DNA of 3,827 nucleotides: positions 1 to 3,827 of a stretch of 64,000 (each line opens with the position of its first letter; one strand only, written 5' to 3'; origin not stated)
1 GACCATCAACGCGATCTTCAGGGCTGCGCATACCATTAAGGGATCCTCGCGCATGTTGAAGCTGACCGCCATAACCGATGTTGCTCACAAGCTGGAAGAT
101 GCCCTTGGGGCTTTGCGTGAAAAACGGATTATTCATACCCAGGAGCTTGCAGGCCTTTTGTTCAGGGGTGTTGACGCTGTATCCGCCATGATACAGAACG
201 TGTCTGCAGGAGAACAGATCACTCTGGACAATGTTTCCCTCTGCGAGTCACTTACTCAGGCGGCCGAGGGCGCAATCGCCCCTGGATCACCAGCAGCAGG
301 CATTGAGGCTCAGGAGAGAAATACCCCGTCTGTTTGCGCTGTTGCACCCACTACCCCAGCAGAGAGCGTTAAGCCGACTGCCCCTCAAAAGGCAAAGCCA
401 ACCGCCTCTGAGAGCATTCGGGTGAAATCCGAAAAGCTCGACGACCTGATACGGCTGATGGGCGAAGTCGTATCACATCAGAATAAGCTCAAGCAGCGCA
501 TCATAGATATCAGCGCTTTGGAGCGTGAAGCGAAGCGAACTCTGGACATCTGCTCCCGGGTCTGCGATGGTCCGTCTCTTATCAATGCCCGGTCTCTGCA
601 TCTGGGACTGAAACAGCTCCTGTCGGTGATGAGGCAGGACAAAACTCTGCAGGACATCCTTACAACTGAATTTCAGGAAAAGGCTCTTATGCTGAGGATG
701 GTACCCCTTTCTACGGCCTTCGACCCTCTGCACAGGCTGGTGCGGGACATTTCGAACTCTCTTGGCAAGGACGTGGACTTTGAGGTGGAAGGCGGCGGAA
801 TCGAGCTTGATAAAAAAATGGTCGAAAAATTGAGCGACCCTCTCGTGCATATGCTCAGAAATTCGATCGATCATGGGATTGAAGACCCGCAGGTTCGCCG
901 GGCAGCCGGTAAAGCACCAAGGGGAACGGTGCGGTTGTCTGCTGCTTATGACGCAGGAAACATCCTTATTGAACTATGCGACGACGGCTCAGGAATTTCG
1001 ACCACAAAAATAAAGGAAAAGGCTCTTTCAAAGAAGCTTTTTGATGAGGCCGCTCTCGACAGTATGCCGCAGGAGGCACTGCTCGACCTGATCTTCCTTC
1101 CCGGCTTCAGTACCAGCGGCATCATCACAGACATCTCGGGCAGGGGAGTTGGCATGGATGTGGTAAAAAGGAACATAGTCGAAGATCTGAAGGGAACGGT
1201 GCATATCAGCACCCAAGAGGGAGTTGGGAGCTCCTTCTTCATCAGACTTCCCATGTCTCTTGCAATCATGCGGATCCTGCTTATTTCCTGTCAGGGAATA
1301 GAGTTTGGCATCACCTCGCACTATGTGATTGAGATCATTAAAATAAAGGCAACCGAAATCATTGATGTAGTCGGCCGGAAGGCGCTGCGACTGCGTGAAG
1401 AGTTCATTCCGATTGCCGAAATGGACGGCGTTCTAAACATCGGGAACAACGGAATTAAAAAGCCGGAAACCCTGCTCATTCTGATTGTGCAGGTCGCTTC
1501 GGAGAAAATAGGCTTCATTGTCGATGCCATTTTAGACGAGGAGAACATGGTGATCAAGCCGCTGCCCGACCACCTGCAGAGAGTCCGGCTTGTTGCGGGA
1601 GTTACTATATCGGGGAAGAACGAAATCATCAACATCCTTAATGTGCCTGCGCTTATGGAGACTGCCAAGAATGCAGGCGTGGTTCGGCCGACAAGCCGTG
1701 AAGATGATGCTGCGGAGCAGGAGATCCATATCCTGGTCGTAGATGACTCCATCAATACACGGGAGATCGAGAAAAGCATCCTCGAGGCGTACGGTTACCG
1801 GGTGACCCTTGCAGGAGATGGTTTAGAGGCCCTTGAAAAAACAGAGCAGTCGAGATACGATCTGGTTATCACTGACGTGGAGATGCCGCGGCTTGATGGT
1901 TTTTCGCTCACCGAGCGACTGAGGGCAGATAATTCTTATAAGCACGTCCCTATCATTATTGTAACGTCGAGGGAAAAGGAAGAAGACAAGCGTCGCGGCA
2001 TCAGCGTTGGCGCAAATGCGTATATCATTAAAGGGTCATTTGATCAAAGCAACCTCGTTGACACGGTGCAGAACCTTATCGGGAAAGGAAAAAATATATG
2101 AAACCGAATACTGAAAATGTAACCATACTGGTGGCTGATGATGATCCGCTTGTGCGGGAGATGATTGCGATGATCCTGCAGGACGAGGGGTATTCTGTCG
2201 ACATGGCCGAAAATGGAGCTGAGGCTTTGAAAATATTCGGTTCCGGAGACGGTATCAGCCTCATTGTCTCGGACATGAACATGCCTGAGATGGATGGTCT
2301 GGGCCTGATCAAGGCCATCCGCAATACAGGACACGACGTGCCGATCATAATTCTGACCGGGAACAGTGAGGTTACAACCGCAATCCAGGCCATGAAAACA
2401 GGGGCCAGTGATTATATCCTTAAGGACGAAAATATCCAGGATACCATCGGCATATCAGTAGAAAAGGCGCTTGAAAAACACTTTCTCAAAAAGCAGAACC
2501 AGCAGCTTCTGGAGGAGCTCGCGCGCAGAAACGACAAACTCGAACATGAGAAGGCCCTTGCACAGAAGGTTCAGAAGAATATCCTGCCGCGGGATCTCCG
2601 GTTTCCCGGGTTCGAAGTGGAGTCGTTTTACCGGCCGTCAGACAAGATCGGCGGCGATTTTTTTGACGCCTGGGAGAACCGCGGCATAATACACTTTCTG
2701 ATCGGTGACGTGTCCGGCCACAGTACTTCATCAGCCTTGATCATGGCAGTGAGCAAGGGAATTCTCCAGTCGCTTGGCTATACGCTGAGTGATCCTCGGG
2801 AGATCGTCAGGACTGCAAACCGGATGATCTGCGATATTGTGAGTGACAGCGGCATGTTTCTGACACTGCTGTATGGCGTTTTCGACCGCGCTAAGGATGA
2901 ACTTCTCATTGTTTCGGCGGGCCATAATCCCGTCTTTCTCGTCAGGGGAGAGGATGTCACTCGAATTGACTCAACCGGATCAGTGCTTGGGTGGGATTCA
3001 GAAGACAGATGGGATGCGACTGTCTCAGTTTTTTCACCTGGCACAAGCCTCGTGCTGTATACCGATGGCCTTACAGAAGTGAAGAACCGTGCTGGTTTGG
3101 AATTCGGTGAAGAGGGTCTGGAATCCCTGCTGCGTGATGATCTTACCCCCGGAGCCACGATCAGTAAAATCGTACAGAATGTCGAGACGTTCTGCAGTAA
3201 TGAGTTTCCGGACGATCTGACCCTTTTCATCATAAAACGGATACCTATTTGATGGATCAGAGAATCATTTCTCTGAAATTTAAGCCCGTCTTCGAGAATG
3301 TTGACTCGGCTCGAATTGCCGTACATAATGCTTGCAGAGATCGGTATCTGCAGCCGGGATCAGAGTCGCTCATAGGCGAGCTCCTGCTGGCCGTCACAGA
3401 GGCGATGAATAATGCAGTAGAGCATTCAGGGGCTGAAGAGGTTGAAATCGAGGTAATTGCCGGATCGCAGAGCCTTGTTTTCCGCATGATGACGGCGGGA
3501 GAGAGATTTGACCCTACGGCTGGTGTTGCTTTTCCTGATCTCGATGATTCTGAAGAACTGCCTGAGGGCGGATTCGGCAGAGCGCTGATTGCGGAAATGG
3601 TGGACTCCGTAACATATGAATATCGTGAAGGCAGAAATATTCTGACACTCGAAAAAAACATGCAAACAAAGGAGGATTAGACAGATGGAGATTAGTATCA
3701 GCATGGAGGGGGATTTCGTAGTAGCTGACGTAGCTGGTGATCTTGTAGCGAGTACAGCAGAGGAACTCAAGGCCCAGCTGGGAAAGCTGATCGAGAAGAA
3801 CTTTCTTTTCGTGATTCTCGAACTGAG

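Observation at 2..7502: Sigma-less partner-switching module wired between a CheA-class kinase, an orphan PilB/GspE ATPase and an HPt-REC-REC-GGDEF cyclase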

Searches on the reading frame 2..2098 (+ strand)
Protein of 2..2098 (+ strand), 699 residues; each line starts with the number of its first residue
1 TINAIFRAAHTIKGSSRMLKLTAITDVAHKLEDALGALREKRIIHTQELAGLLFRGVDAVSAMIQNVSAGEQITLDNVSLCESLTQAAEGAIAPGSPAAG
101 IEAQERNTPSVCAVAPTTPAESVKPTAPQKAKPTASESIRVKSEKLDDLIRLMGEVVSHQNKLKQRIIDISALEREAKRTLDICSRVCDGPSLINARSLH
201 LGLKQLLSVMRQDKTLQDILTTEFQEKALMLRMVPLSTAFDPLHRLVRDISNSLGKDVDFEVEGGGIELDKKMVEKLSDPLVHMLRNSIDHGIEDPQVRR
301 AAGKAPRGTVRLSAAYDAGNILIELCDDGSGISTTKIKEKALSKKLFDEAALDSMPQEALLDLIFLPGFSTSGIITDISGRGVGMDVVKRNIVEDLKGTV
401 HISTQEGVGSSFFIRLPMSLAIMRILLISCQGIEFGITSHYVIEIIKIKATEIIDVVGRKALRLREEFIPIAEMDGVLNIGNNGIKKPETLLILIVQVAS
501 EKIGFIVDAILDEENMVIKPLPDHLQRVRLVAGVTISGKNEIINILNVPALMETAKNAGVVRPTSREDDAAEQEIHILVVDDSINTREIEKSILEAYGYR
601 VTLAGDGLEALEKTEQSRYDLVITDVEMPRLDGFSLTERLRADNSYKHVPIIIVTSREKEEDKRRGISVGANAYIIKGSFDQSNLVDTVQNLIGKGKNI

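Call 4: search_protein_families(library=pfam, proteins=[window:2-2098:+], max_evalue=0.01)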
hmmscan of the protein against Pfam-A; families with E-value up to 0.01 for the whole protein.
window:2-2098:+ (699 aa): 6 families
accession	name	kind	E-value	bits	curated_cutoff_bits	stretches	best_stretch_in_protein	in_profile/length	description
PF00072.30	Response_reg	-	3.5e-27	95.2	30.2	1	577-689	1-110/111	Response regulator receiver domain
PF01584.24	CheW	-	4.7e-17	62.3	23.5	1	425-554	2-136/138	CheW-like domain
PF02518.31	HATPase_c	-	3.3e-16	60.1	26.4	1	279-418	4-109/111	Histidine kinase-, DNA gyrase B-, and HSP90-like ATPase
PF01627.28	Hpt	-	1.6e-12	47.9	24.6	1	2-68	26-82/84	Hpt domain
PF02895.20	H-kinase_dim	-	1.2e-08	35.7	23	1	136-227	1-64/68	Signal transducing histidine kinase, homodimeric domain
PF23198.2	PDE8A_N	-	0.00039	20.8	29.6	1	596-664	32-101/147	PDE8A-like, N-terminal domain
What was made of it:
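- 2..2101 (+): CheA-REC hybrid histidine kinase (P1/HPt, dimerisation, HATPase_c, CheW-like P5, receiver). Its 5' end is cut by the window edge, with about 38 codons missing. Pfam, call 4.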

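Call 13: search_protein_families(library=ncbifam, proteins=[window:2-2098:+], max_evalue=0.00001)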
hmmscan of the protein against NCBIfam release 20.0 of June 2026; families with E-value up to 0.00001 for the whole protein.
window:2-2098:+ (699 aa): 92 families (the best 25 are shown)
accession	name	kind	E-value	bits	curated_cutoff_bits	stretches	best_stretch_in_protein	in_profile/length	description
NF041336.1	CheA_Halo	equivalog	1.4e-98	331.3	950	2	218-550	338-665/666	chemotaxis protein CheA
NF007835.0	PRK10547.1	equivalog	5.5e-84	283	793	2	221-557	330-662/670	chemotaxis protein CheA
NF008099.0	PRK10841.1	equivalog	5.2e-26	90.7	920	1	367-675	639-923/949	two-component system sensor histidine kinase RcsC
NF053854.1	RespRegPhoBBctds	equivalog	2.9e-22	79.1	270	1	577-687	1-109/225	two-component system response regulator PhoB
NF007135.0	PRK09581.1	equivalog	3.6e-22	78.8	474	1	576-688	4-115/457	PleD family two-component system response regulator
NF011874.0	PRK15347.1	equivalog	9e-22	76.9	852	1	574-677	690-795/921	two component system sensor kinase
NF041733.1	resp_reg_CseB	equivalog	1e-20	74.1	350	1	576-693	2-115/228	two-component system response regulator CseB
NF045944.1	ResRegRpaBCyano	equivalog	3.3e-20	72.4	330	1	578-690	1-109/229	response regulator transcription factor RpaB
NF041947.1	LuxQ_Vibrio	equivalog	3.6e-20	71.5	1200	1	558-678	706-825/843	quorum-sensing autoinducer 2 sensor kinase/phosphatase LuxQ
TIGR02154.1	PhoB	equivalog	2.8e-19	69.3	296.2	1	576-692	4-119/226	phosphate regulon transcriptional regulator PhoB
TIGR01387.1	cztR_silR_copR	subfamily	3.1e-19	69.5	279.2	1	577-695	1-116/218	heavy metal response regulator transcription factor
TIGR02956.1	TMAO_torS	equivalog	3.6e-19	68.4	676.5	1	574-693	701-820/967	TMAO reductase system sensor histidine kinase/response regulator TorS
NF007901.0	PRK10610.1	equivalog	7.9e-19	68.1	189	1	571-685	2-116/129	chemotaxis response regulator CheY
NF008318.0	PRK11107.1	equivalog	1.3e-18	66.5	890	1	379-685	480-777/920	two-component sensor histidine kinase BarA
NF007420.1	PRK09959.1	equivalog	1.3e-18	66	1995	1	568-677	952-1059/1197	acid-sensing system histidine kinase EvgS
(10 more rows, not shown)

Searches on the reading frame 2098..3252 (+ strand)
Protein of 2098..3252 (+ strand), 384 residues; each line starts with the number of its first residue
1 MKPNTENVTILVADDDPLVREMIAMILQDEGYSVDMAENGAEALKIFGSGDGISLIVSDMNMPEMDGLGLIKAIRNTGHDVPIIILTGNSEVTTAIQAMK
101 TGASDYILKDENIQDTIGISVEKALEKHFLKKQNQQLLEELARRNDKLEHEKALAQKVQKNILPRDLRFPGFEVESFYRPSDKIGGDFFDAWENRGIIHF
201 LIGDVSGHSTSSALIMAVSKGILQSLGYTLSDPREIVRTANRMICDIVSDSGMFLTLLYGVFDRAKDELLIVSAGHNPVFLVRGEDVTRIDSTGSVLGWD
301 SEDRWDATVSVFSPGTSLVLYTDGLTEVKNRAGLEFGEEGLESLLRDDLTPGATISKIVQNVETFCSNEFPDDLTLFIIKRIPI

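Call 4: search_protein_families(library=pfam, proteins=[window:2098-3249:+], max_evalue=0.01)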
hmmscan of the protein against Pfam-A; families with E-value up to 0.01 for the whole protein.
window:2098-3249:+ (384 aa): 3 families
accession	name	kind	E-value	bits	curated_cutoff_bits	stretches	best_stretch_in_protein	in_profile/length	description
PF07228.17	SpoIIE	-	2.8e-41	142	25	1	198-381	5-191/192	Stage II sporulation protein E (SpoIIE)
PF00072.30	Response_reg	-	1.6e-29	102.8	30.2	1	10-115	1-105/111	Response regulator receiver domain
PF03709.21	OKR_DC_1_N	-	0.0034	18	29.3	0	26-125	12-108/111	Orn/Lys/Arg decarboxylase, N-terminal domain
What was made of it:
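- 2098..3252 (+): REC-PP2C (SpoIIE-family) serine phosphatase response regulator, the presumed receiver of the CheA signal. Pfam Response_reg 102.8 bits and SpoIIE 142 bits (call 4).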

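Call 5: find_encoding_contigs(protein=window:2098-3252:+, flank=10000, max_places=6)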
Protein window:2098-3252:+ (384 aa): no gene with exactly this product is on record in the collection.
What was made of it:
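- Tried and rejected: Exact look-up of the window's PP2C protein to extend the contig found nothing (call 5).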

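Call 13: search_protein_families(library=ncbifam, proteins=[window:2098-3249:+], max_evalue=0.00001)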
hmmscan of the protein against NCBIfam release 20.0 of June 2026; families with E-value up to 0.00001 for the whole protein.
window:2098-3249:+ (384 aa): 94 families (the best 25 are shown)
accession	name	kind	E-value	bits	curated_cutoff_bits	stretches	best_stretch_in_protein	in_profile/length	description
NF045505.1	RR_RssB_Pseudo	equivalog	2e-42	145.6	700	1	7-381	5-391/394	two-component system response regulator RssB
NF008469.0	PRK11361.1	equivalog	1.3e-26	93.3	714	1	8-144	5-139/461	acetoacetate metabolism transcriptional regulator AtoC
NF053512.1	nitric_RR_NosR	exception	6.2e-26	91.4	400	1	10-160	1-151/422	response regulator c-di-GMP phosphodiesterase, NosR family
NF051870.1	NAssimRespRegNtrX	equivalog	3e-25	89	600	1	9-161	3-154/452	nitrogen assimilation response regulator NtrX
NF006900.1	PRK09390.1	equivalog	3.7e-25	88.7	255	1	6-149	3-144/203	response regulator FixJ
TIGR01818.1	ntrC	equivalog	3.8e-22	78.7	558.6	1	10-139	1-127/463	nitrogen regulation protein NR(I)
NF007969.0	PRK10693.1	equivalog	3.9e-22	78.7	329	1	8-164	8-162/337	two-component system response regulator RssB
NF045944.1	ResRegRpaBCyano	equivalog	6.6e-21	74.7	330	1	11-110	1-98/229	response regulator transcription factor RpaB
NF040689.1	MtrAB_MtrA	equivalog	9.5e-21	74.1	300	1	10-117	1-106/219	MtrAB system response regulator MtrA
NF011695.0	PRK15115.1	equivalog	2.4e-19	69.4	763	1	7-142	6-138/445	two-component system response regulator GlrR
NF047793.1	ResRegPgtA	equivalog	3.9e-19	68.8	650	1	5-146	3-147/414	two-component system response regulator PgtA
NF007928.2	PRK10643.1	equivalog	4.8e-19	68.9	330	1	9-115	2-107/216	two-component system response regulator PmrA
NF007689.0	PRK10365.1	equivalog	5.4e-19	68.3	760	1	5-127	3-123/441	sigma-54-dependent response regulator transcription factor ZraR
NF041733.1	resp_reg_CseB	equivalog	1.1e-18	67.4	350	1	9-111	2-102/228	two-component system response regulator CseB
TIGR01387.1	cztR_silR_copR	subfamily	1.6e-18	67.2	279.2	1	10-134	1-123/218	heavy metal response regulator transcription factor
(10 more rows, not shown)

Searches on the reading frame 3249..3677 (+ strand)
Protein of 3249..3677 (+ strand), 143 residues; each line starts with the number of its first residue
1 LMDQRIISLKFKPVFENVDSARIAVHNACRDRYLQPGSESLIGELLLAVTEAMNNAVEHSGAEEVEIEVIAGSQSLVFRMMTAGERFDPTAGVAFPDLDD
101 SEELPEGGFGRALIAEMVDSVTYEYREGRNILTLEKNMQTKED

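Call 4: search_protein_families(library=pfam, proteins=[window:3249-3677:+], max_evalue=0.01)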
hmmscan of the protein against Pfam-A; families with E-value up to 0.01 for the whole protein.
window:3249-3677:+ (143 aa): 2 families
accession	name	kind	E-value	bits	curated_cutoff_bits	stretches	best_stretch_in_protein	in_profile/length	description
PF13581.12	HATPase_c_2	-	3.7e-17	62.9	27.4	1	18-136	8-127/127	Histidine kinase-like ATPase domain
PF02518.31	HATPase_c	-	0.0066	17.3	26.4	1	45-121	6-91/111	Histidine kinase-, DNA gyrase B-, and HSP90-like ATPase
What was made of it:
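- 3252..3680 (+): RsbW/SpoIIAB-like HATPase_c_2 protein, the presumed STAS serine kinase. An alternative TTG start lies at 3249. Pfam HATPase_c_2 62.9 bits (call 4).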

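Call 13: search_protein_families(library=ncbifam, proteins=[window:3249-3677:+], max_evalue=0.00001)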
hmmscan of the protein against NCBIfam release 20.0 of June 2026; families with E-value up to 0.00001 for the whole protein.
window:3249-3677:+ (143 aa): 2 families
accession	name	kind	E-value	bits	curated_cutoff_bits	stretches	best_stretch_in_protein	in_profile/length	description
NF041045.1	RsbA_anti_sig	subfamily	6.9e-08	32.1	210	1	38-125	208-290/303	anti-sigma factor RsbA family regulatory protein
NF003144.0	PRK04069.1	equivalog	5.4e-07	29.1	145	1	43-139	41-144/161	anti-sigma B factor RsbW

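Call 35: search_solved_structures(query=window:3249-3677:+, max_evalue=1, show_alignments=3)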
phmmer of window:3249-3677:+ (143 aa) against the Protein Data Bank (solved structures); distinct sequences matched with E-value up to 1: 1.
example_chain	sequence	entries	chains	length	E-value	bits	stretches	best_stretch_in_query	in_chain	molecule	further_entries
6m36_A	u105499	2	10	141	0.068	16.5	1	42-130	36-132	Serine-protein kinase RsbW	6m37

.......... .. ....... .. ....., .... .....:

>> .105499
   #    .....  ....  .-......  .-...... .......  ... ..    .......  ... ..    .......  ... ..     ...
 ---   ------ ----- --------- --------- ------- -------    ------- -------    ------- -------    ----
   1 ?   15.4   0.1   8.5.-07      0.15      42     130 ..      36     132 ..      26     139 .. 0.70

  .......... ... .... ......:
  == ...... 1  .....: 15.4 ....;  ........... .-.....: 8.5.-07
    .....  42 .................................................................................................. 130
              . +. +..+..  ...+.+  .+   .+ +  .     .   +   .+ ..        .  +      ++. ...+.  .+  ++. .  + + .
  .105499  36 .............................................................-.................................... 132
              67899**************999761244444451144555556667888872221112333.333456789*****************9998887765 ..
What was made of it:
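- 3252..3680 (+): There is a weak alignment to RsbW 6m36 (call 35).
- On Rsb/SpoIIA-type partner-switching system: The alignment to RsbW 6m36 is weak, E = 0.07 (call 35).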
